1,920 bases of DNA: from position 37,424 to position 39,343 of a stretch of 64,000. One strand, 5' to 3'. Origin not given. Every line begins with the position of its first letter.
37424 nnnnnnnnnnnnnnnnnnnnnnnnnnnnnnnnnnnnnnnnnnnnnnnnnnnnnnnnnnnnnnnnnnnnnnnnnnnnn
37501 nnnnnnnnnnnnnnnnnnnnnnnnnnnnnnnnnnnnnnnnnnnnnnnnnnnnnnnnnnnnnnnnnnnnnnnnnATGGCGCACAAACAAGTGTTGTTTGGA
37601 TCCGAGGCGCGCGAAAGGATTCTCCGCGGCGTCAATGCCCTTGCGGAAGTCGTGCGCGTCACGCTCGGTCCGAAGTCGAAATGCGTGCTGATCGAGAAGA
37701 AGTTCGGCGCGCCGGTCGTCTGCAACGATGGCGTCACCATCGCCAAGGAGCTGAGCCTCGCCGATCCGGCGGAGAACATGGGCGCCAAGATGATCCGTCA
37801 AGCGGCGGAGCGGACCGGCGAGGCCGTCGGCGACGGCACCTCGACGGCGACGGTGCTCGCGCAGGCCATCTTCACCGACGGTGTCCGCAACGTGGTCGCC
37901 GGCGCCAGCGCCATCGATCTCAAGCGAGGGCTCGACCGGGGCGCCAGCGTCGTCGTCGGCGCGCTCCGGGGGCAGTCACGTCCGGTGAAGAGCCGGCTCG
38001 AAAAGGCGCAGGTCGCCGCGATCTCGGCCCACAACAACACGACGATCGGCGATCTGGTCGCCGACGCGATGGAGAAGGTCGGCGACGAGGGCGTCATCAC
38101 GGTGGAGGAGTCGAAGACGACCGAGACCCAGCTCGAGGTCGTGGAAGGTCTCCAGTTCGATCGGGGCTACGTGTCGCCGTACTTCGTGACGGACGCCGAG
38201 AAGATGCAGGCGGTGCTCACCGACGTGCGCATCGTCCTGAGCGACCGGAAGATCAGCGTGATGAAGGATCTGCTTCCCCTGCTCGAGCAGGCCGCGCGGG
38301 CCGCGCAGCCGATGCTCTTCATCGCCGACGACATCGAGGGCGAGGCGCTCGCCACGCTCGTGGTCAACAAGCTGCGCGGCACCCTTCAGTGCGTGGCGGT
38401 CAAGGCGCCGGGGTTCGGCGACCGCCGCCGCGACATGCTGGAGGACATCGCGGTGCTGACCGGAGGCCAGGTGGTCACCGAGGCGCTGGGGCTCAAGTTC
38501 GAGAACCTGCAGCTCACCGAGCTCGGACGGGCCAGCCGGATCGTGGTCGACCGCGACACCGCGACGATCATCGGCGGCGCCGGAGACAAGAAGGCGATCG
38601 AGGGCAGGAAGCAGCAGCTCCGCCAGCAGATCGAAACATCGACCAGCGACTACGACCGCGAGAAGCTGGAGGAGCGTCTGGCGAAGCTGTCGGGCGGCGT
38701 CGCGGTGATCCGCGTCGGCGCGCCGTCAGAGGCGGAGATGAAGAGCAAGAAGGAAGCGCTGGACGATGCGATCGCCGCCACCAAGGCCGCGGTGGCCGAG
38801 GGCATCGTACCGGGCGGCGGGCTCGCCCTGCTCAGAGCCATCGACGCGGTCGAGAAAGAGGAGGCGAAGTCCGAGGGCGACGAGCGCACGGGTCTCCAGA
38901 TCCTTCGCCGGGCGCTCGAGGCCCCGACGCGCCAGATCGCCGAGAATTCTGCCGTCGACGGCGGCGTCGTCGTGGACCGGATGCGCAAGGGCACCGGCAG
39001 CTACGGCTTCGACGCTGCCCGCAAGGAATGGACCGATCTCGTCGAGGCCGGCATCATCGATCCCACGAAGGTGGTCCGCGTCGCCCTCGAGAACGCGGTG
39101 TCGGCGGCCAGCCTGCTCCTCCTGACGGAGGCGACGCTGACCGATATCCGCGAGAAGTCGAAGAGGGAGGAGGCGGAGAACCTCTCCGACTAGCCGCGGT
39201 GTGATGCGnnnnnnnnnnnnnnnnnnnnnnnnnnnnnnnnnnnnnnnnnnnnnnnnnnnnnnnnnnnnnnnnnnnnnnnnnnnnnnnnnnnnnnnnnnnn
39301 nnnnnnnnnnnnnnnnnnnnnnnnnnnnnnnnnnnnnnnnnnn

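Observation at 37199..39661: GroES-less GroEL paralog co-operonic with a DksA/TraR zinc finger and followed by usp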

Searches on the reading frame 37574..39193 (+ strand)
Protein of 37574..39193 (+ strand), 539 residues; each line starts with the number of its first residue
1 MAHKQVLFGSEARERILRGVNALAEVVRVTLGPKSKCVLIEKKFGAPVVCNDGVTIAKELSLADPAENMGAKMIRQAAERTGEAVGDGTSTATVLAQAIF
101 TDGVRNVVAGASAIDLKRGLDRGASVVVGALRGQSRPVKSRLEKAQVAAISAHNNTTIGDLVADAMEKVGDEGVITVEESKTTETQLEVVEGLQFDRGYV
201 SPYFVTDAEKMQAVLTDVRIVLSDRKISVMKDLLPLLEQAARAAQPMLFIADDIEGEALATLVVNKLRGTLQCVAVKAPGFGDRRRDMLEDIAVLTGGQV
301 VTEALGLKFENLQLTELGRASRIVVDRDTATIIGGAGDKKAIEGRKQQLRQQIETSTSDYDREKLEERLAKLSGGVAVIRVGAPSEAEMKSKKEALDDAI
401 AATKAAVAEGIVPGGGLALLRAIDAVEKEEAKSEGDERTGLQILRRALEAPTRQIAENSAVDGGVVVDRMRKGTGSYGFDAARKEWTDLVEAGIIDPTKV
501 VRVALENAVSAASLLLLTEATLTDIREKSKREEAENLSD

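Call 3: search_protein_families(library=pfam, proteins=[window:37574-39193:+])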
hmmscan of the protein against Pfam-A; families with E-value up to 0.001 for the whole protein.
window:37574-39193:+ (539 aa): 1 family
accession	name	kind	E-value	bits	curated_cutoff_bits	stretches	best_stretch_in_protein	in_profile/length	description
PF00118.29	Cpn60_TCP1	-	2.1e-67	228.3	34.3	1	23-523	1-487/490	TCP-1/cpn60 chaperonin family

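Call 4: search_protein_families(library=ncbifam, proteins=[window:37574-39193:+])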
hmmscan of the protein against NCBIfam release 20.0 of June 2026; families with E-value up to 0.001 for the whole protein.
window:37574-39193:+ (539 aa): 19 families
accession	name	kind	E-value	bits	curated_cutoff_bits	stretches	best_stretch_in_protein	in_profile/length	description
NF009489.0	PRK12851.1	subfamily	1.5e-250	832.2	464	1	1-533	1-532/541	chaperonin GroEL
TIGR02348.1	GroEL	equivalog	2.3e-223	742.4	582.1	1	4-528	2-526/526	chaperonin GroEL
NF000592.1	PRK00013.1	subfamily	9.1e-223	740.5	397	1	4-525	2-523/524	chaperonin GroEL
NF009488.0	PRK12850.1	subfamily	5.4e-221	734.8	475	1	1-535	1-534/544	chaperonin GroEL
NF009487.0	PRK12849.1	subfamily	3.9e-217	721.8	352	1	3-532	2-530/543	chaperonin GroEL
NF010704.0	PRK14104.1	subfamily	7.7e-195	648.3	1041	1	1-531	1-531/546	chaperonin GroEL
NF038369.1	GroEL3_Chlamy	exception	2.2e-78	264.1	600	1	1-520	1-504/506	variant chaperonin GroEL3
NF038370.1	GroEL2_Chlamy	exception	1.3e-52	179.1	600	1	16-534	15-530/533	variant chaperonin GroEL2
NF041082.2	thermosome_alpha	equivalog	1.1e-22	80.6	450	2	8-227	14-240/519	thermosome subunit alpha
NF041083.2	thermosome_beta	equivalog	1.3e-22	80.6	400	2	8-108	14-110/520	thermosome subunit beta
TIGR02345.1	chap_CCT_eta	equivalog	4.5e-21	74.8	669.2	2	19-140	26-142/523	T-complex protein 1 subunit eta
TIGR02339.1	thermosome_arch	subfamily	6.6e-20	71.4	671.1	2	8-101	13-102/521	thermosome subunit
TIGR02344.1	chap_CCT_gamma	equivalog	1.9e-17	63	553.45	2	10-185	15-186/526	T-complex protein 1 subunit gamma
TIGR02343.1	chap_CCT_epsi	equivalog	1.4e-16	60.3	710.5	1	4-189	20-203/532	T-complex protein 1 subunit epsilon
TIGR02347.1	chap_CCT_zeta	equivalog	4.3e-15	55.3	587.15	2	379-521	375-522/531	T-complex protein 1 subunit zeta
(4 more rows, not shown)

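Call 7: find_encoding_contigs(protein=window:37574-39193:+, flank=10000, max_places=6)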
Protein window:37574-39193:+ (539 aa): no gene with exactly this product is on record in the collection.

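Call 10: find_homologous_proteins(query=window:37574-39193:+)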
Query window:37574-39193:+ (539 aa): 8000 proteins with E <= 0.001 among 8000 candidates; the best 120 are listed.
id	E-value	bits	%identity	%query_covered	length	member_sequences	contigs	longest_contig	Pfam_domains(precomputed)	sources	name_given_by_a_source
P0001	0.0e+0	1113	100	100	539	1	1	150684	PF00118.30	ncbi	-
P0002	0.0e+0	1112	100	100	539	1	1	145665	PF00118.30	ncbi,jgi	jgi:chaperonin GroEL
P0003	0.0e+0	1108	100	100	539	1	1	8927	PF00118.30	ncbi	-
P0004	3.4e-273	925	83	95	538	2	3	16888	PF00118.30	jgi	jgi:chaperonin GroEL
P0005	3.8e-273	925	82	95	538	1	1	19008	PF00118.30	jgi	jgi:chaperonin GroEL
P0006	5.1e-272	921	82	95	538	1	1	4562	PF00118.30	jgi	jgi:chaperonin GroEL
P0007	3.8e-271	918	82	95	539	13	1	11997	PF00118.30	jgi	jgi:chaperonin GroEL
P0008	8.3e-271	917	82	95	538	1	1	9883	PF00118.30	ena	-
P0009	4.3e-270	915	81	98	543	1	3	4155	PF00118.30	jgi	jgi:chaperonin GroEL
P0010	4.8e-270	914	81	98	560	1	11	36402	PF00118.30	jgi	jgi:chaperonin GroEL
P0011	5.8e-270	914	82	98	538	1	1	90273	PF00118.30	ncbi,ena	-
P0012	7.3e-270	914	82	95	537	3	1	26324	PF00118.30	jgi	jgi:chaperonin GroEL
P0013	9.2e-270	913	82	95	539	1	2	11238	PF00118.30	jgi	jgi:chaperonin GroEL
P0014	1.9e-269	912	81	95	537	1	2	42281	PF00118.30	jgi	jgi:chaperonin GroEL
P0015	2.3e-269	912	82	95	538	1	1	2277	PF00118.30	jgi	jgi:chaperonin GroEL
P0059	3.2e-267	905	81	95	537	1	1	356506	PF00118.30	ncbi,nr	ncbi:MAG TPA: chaperonin GroEL [Methylomirabilota bacterium]|nr:chaperonin GroEL [Methylomirabilota 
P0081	2.0e-266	902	81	98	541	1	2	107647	PF00118.30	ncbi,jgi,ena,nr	ncbi:MAG TPA: chaperonin GroEL [Methylomirabilota bacterium]|nr:chaperonin GroEL [Methylomirabilota 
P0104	6.9e-266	901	79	100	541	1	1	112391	PF00118.30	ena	-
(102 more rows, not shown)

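Call 11: find_encoding_contigs(protein=P0001, flank=10000, max_places=3)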
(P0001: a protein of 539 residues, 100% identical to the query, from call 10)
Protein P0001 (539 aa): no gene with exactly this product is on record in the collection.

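Call 12: find_encoding_contigs(protein=P0059, flank=6000, max_places=3)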
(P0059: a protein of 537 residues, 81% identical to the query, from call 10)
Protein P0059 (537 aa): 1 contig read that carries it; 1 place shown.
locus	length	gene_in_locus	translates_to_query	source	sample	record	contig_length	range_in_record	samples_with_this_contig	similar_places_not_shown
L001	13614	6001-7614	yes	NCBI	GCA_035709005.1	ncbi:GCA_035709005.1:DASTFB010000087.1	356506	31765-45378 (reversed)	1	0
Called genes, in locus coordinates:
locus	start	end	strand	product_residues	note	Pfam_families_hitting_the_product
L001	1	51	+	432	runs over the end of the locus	PF00156:Pribosyltran, PF12740:PETase, PF01738:DLH (weak), PF02129:Peptidase_S15, PF00561:Abhydrolase_1, PF12146:Hydrolase_4, PF12697:Abhydrolase_6 (weak), PF20408:Abhydrolase_11, +2 more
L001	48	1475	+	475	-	PF02749:QRPTase_N (faint), PF17767:NAPRTase_N, PF04095:NAPRTase, PF17956:NAPRTase_C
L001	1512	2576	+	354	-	PF01137:RTC, PF05189:RTC_insert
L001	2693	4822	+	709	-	PF02922:CBM_48, PF00128:Alpha-amylase (weak), PF21331:Isoamylase_C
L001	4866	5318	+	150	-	PF00571:CBS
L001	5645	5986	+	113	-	PF01258:zf-dskA_traR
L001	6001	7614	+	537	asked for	PF00118:Cpn60_TCP1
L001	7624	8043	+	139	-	-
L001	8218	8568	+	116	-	PF02482:Ribosomal_S30AE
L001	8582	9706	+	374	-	PF18854:baeRF_family10, PF18844:baeRF_family2, PF18859:acVLRF1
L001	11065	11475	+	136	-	PF19861:DUF6335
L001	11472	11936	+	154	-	PF00582:Usp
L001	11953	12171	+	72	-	-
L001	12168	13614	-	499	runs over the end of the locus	PF00939:Na_sulph_symp, PF03600:CitMHS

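Call 16: find_related_loci(query=window:37574-39190:+, collection=genome_contigs, flank=5000)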
Query window:37574-39190:+ (539 aa) in genome_contigs; peptide patterns used: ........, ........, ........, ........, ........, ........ (x = any residue, [..] = any of these).
599 stretches matched a pattern (row limit reached: there are more); 559 encode a relative of the query (tblastn E <= 1e-3); the best 80 are kept; 80 distinct loci.
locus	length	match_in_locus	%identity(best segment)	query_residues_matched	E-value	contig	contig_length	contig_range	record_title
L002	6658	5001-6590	80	1-530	0e+0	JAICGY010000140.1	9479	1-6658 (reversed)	MAG: Candidatus Methylomirabilota bacterium isolate CK_bin.35 k141_630331_length_9479_cov_10.0000, whole genome shotgun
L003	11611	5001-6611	79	1-537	0e+0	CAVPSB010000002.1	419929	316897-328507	MAG: uncultured Candidatus Rokubacteria bacterium isolate MFD10007.bin.2.196 genome assembly, contig: contig_10793, whol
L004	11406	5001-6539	81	1-513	0e+0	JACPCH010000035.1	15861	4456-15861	MAG: Candidatus Rokuibacteriota bacterium isolate NC_groundwater_278_Ag_S-0.2um_73_13 S5_GD2017_2_S2_scaffold_6373, whol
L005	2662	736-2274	79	1-513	0e+0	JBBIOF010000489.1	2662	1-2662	MAG: Candidatus Rokuibacteriota bacterium isolate QH2S170213_bin_273 NODE_33314_length_2662_cov_8.473341, whole genome s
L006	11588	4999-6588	75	1-530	0e+0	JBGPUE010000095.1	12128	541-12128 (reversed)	MAG: Candidatus Binataceae bacterium isolate OBJ1_062018_110_50 k141_2712194_length_12128_cov_14.5852, whole genome shot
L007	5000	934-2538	73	1-535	0e+0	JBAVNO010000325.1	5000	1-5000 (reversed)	MAG: Alphaproteobacteria bacterium isolate MFD03833_ilm_asm_bin3 k127_32092, whole genome shotgun sequence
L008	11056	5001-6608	73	1-536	0e+0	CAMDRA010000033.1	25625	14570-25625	MAG: Dongia mobilis isolate ZE-03apr19-330 genome assembly, contig: ZE-03apr19-C2171, whole genome shotgun sequence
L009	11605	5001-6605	71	1-535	0e+0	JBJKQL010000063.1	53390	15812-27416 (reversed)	MAG: Ferrovibrionaceae bacterium isolate Bin_33 S1Ck127_787636_flag_0_multi_36.9932_len_53390, whole genome shotgun sequ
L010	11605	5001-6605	71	1-535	0e+0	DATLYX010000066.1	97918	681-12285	MAG TPA_asm: Xanthobacteraceae bacterium isolate SMAG_U13283 k141_295408, whole genome shotgun sequence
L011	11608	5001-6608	72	1-536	0e+0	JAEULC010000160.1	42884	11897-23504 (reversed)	MAG: Rhodospirillales bacterium isolate new MAG-111 k141_4157370, whole genome shotgun sequence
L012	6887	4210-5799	72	1-530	0e+0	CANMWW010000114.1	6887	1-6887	MAG: Alphaproteobacteria bacterium isolate ZE-Oct18-107 genome assembly, contig: ZE-Oct18-C15132, whole genome shotgun s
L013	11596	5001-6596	71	1-532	0e+0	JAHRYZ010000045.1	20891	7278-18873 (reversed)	MAG: Rhizobium sp. isolate AG18 NODE_560_length_20891_cov_3.619841, whole genome shotgun sequence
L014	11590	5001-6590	72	1-530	0e+0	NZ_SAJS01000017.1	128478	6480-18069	MAG: Mesorhizobium sp. isolate N.Ca.ET.125.02.1 NODE_17_length_128478_cov_54.790368, whole genome shotgun sequence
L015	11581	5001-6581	73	1-527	0e+0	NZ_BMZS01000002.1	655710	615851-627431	Thalassobaculum fulvum strain KCTC 42651 sequence02, whole genome shotgun sequence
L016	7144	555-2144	72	1-530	0e+0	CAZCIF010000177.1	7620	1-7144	MAG TPA_asm: uncultured Rhodomicrobium sp. isolate binchicken_co75_44 genome assembly, contig: NODE_12526_length_7620_co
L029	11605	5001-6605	78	1-535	0e+0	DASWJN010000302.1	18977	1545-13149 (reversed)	MAG TPA_asm: Candidatus Methylomirabilota bacterium isolate SMAG_U2896 k141_651694, whole genome shotgun sequence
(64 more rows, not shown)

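Call 53: search_dna_similar(query=window:37574-39190:+, collection=plasmids, mode=protein, max_rows=25)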
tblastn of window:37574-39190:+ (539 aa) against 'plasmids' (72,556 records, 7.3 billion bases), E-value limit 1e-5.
Records with a match: 1790; places in all: 2014; records where one place covers at least 80% of the query: 1306.
Best place of each record, by identity: 60-80% 21; <60% 1769.
By first word of the organism name: Klebsiella 368; Escherichia 339; Sinorhizobium 197; Rhizobium 159; Enterobacter 95; Salmonella 68; Acinetobacter 50; Providencia 49; Ralstonia 45; Citrobacter 44; and 97 more.
By predicted mobility (MOB-suite, as given by PLSDB): conjugative 1196; non-mobilizable 385; mobilizable 209.
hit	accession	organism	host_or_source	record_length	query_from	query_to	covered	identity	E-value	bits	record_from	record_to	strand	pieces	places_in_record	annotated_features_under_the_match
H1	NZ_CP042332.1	Bosea sp. F3-2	soybean,soil sample,rhizosphere soil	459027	1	532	99%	70.5%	0e+0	695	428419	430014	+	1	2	groL: chaperonin GroEL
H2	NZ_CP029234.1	Sinorhizobium fredii CCBAU 45436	Glycine max,cell culture,plant root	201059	1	535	99%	69.9%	0e+0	673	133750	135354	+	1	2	groL: chaperonin GroEL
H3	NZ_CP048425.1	Rhizobium daejeonense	Cell,soil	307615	1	502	93%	70.7%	0e+0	702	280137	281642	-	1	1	groL: chaperonin GroEL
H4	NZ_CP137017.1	Sinorhizobium fredii GR64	Phaseolus vulgaris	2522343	1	502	93%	69.3%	0e+0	679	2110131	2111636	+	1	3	record has no annotation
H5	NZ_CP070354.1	Ensifer sp. PDNC004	cell culture,Plastic debris in ...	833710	1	502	93%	68.9%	0e+0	680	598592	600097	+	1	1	groL: chaperonin GroEL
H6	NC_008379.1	Rhizobium johnstonii 3841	-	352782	1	502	93%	68.9%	0e+0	660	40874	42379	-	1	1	groL: chaperonin GroEL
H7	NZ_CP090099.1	Rhizobium leguminosarum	Trifolium pratense,Cell culture,Plant ...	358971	1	502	93%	68.9%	0e+0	660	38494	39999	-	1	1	groL: chaperonin GroEL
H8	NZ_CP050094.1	Rhizobium leguminosarum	Trifolium pratense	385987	1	502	93%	68.9%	0e+0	660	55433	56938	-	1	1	groL: chaperonin GroEL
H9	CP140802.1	Rhizobium johnstonii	Trifolium pratense,whole organism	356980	1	502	93%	68.9%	0e+0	660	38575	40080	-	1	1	groL: chaperonin GroEL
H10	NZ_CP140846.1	Rhizobium johnstonii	Trifolium pratense,whole organism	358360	1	502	93%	68.9%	0e+0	660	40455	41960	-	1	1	groL: chaperonin GroEL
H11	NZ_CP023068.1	Sinorhizobium sojae CCBAU 05684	G.max,nodule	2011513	1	502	93%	68.7%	0e+0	665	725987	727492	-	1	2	record has no annotation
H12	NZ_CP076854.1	Rhizobium sp. WYJ-E13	Curcuma wenyujin Y.H. Chen et C. ...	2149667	1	502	93%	68.7%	0e+0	664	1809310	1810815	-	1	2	none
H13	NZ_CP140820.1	Rhizobium johnstonii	Trifolium pratense,whole organism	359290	1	502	93%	68.7%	0e+0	657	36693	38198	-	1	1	groL: chaperonin GroEL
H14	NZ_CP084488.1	Ensifer adhaerens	cellculture,soil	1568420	1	502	93%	68.3%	0e+0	674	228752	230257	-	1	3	none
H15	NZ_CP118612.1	Ensifer adhaerens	Pure isolate,Rhizosphere of Cyperus ...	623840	1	502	93%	68.1%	0e+0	673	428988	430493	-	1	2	groL: chaperonin GroEL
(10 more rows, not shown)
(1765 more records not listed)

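Call 54: get_annotated_region(hit=H6, flank=12000)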
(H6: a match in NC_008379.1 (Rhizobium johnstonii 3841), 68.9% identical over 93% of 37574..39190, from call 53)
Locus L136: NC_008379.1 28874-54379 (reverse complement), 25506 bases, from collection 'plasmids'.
description: Rhizobium johnstonii 3841 plasmid pRL9, complete sequence
organism: Rhizobium johnstonii 3841 (NCBI taxid 216596)
taxonomy: Bacteria; Pseudomonadota; Alphaproteobacteria; Hyphomicrobiales; Rhizobiaceae; Rhizobium; Rhizobium johnstonii; Rhizobium johnstonii 3841
host: -; source: -; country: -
typing (MOB-suite, as given by PLSDB): non-mobilizable; replicon rep_cluster_685
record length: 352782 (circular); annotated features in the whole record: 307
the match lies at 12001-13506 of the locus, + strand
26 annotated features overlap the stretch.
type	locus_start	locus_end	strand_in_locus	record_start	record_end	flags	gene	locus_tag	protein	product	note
CDS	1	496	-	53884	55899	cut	-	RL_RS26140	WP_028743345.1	nucleoside-diphosphate sugar epimerase/dehydratase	GO:0000271 - polysaccharide biosynthetic process [Evidence IEA]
CDS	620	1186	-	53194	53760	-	-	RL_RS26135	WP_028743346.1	sugar transferase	GO:0006486 - protein glycosylation [Evidence IEA]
CDS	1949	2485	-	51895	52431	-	-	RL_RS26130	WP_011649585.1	hypothetical protein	-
CDS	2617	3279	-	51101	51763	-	-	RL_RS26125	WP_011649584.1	transcriptional regulator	-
CDS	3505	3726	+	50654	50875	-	-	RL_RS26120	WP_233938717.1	hypothetical protein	-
CDS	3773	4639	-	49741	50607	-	-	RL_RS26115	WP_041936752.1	universal stress protein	-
CDS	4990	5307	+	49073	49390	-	-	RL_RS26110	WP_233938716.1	hypothetical protein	-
CDS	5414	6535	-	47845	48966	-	-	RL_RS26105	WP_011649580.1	ABC transporter permease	-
CDS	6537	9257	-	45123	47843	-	rbbA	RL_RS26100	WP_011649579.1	ribosome-associated ATPase/putative transporter RbbA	GO:0055085 - transmembrane transport [Evidence IEA]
CDS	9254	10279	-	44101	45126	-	-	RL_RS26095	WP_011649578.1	HlyD family efflux transporter periplasmic adaptor subunit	-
CDS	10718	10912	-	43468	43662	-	-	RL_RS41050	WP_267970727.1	BON domain-containing protein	-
CDS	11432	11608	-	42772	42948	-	-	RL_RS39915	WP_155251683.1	hypothetical protein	-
CDS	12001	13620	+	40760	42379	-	groL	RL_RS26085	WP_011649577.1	chaperonin GroEL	GO:0006457 - protein folding [Evidence IEA]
CDS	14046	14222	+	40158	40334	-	-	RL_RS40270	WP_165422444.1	hypothetical protein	-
CDS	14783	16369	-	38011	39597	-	-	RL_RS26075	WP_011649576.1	bifunctional aminoglycoside phosphotransferase/ATP-binding protein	-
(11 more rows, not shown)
